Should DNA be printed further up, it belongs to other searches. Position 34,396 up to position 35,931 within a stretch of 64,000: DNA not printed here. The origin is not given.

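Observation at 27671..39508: Integrase-less accessory island densely packed with helicase/nuclease/ATPase genes (defence-island signature)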

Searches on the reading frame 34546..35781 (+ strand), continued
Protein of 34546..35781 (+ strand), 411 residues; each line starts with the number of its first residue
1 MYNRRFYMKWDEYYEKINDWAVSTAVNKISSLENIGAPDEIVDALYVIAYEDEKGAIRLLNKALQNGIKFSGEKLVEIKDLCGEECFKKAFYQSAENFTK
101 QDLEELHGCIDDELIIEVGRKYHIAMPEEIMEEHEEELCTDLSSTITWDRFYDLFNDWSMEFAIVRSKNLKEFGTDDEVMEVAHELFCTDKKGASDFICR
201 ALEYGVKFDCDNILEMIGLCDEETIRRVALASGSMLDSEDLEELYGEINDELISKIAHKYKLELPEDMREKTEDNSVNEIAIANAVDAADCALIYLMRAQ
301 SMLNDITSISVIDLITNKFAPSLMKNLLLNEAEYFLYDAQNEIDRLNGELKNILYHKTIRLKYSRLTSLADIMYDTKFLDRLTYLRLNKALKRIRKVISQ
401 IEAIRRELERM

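Call 74: find_encoding_contigs(protein=P0118, flank=6000, max_places=6)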
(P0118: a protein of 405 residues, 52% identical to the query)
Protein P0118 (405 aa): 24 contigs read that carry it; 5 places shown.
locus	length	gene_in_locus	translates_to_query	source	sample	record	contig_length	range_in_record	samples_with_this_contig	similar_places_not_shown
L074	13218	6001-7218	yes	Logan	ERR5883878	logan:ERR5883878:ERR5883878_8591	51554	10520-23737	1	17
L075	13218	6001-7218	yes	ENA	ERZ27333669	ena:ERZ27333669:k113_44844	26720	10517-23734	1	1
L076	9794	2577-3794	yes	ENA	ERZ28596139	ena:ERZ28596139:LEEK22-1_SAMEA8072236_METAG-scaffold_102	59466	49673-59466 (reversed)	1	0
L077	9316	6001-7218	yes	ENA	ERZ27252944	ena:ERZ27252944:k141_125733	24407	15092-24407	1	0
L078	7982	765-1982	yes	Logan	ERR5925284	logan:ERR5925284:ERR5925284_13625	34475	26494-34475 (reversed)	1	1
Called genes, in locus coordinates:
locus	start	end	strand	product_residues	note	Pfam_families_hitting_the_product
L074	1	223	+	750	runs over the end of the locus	PF25263:DUF7863, PF25262:DUF7862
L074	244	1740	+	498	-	PF20442:BrxL_N, PF13337:BrxL_ATPase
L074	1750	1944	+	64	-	-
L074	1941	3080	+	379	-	PF00266:Aminotran_5, PF01212:Beta_elim_lyase (weak)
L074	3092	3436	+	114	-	-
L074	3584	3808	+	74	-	-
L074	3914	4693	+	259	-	PF01381:HTH_3 (weak)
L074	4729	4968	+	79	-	-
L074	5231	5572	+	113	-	PF03960:ArsC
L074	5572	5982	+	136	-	PF01327:Pep_deformylase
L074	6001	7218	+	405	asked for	-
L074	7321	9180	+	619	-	PF07693:KAP_NTPase, PF13401:AAA_22 (faint)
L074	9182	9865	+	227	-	PF28083:QatB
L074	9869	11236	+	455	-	-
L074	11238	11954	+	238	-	PF01026:TatD_DNase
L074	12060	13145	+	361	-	PF17761:DUF1016_N, PF06250:YhcG_C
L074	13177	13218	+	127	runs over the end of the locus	PF00293:NUDIX, PF14815:NUDIX_4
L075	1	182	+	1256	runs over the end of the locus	-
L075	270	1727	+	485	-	-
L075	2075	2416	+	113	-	PF03960:ArsC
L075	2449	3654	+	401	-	PF09565:RE_NgoFVII (weak), PF13091:PLDc_2, PF04851:ResIII, PF00270:DEAD, PF18766:SWI2_SNF2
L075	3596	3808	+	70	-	-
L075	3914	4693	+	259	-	PF01381:HTH_3 (weak)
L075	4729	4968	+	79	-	-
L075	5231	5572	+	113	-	PF03960:ArsC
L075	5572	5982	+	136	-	PF01327:Pep_deformylase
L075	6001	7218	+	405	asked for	-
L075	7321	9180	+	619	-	PF07693:KAP_NTPase, PF13401:AAA_22 (faint)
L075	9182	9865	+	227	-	PF28083:QatB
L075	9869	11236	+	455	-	-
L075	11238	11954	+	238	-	PF01026:TatD_DNase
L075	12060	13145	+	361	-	PF17761:DUF1016_N, PF06250:YhcG_C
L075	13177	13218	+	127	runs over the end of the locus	PF00293:NUDIX, PF14815:NUDIX_4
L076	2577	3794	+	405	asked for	-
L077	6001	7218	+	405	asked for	-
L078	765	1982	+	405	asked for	-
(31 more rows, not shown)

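Call 77: search_protein_families(library=phrogs, proteins=[window:34567-35781:+], max_evalue=0.001)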
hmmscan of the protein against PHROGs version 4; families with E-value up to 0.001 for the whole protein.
window:34567-35781:+ (404 aa): 0 families

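Call 79: search_protein_representatives(alignment_id=A1)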
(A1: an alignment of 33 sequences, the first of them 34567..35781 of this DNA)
Query: 33 sequences, 406 profile positions. Proteins with E-value up to 0.001 (for the whole library): 1821; up to 1e-10: 493; up to 1e-30: 69. The best 150 are listed.
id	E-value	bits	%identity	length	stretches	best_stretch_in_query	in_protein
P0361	1.4e-174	597.2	-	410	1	1-405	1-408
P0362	5.9e-156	535.8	-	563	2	1-266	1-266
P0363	5.0e-145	499.8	-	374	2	1-221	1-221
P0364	2.1e-132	458.3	-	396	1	1-405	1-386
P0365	1.2e-125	436.0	-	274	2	1-114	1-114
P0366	4.6e-113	394.6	-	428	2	126-404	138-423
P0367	6.7e-111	387.4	-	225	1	1-211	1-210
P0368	3.5e-106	371.9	-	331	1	1-273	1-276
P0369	1.2e-103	363.6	-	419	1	1-405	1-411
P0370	2.0e-98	346.4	-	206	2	57-171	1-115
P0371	3.0e-97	342.5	-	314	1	103-405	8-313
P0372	7.4e-97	341.2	-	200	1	212-404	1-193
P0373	8.3e-96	337.7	-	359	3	1-243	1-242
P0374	4.2e-89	315.7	-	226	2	16-128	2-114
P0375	2.1e-80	287.0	-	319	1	1-277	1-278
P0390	4.4e-50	187.1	-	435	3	1-108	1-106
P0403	4.7e-42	160.7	-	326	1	1-140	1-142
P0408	8.8e-39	149.9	-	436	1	264-406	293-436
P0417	1.9e-35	138.9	-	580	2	3-237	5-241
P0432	1.2e-29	119.8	-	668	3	137-260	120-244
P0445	1.0e-26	110.2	-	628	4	1-81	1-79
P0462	2.6e-23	99.0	-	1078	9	1-103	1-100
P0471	2.1e-22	96.0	-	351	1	140-269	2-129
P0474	3.4e-22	95.3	-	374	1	140-271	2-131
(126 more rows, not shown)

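Call 80: search_protein_families(library=pfam, proteins=[P0462, P0445, P0432, P0417, P0362, P0408, P0471, P0474, P0390, P0403], max_evalue=0.001)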
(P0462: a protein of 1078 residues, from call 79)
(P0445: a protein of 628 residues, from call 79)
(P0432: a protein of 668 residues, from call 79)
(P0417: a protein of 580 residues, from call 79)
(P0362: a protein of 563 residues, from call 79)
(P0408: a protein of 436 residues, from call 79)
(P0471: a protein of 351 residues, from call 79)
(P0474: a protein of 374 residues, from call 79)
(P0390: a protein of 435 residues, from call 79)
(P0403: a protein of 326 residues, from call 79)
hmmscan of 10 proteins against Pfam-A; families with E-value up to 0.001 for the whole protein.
P0462 (1078 aa): 0 families

P0445 (628 aa): 0 families

P0432 (668 aa): 0 families

P0417 (580 aa): 0 families

P0362 (563 aa): 1 family
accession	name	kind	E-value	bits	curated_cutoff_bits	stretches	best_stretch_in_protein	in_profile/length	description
PF00962.28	A_deaminase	-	0.0004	20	27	0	373-407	8-42/330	Adenosine deaminase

P0408 (436 aa): 1 family
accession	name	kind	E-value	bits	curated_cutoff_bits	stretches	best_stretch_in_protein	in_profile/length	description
PF03118.21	RNA_pol_A_CTD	-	2e-09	37.5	23.8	1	4-62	7-65/67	Bacterial RNA polymerase, alpha chain C terminal domain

P0471 (351 aa): 0 families

P0474 (374 aa): 8 families
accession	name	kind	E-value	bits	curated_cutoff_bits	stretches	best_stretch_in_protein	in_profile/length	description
PF12631.12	MnmE_helical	-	1.6e-31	110.5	40.1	1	158-371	73-211/211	MnmE helical domain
PF01926.29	MMR_HSR1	-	8.5e-29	100.4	21.9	1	134-247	1-113/113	50S ribosome-binding GTPase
PF00350.29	Dynamin_N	-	3e-13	50.6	27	2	135-169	1-34/168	Dynamin family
PF02421.24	FeoB_N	-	7.4e-13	48.7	27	1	134-287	2-153/156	Ferrous iron transport protein B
PF04548.22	AIG1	-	2.8e-10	40.3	27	1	134-271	2-143/212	AIG1 family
PF03193.22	RsgA_GTPase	-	5.5e-07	30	30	0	135-192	109-170/174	RsgA GTPase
PF00009.33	GTP_EFTU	-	1.3e-06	28.5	26.5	1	135-292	6-184/188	Elongation factor Tu GTP binding domain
PF00071.28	Ras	-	0.00019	21.5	21.6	1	134-292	1-158/162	Ras family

P0390 (435 aa): 0 families

P0403 (326 aa): 1 family
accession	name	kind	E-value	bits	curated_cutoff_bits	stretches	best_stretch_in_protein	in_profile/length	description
PF13248.11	Zn_ribbon_3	-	4.1e-05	23.3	27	1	147-169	2-26/26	zinc-ribbon domain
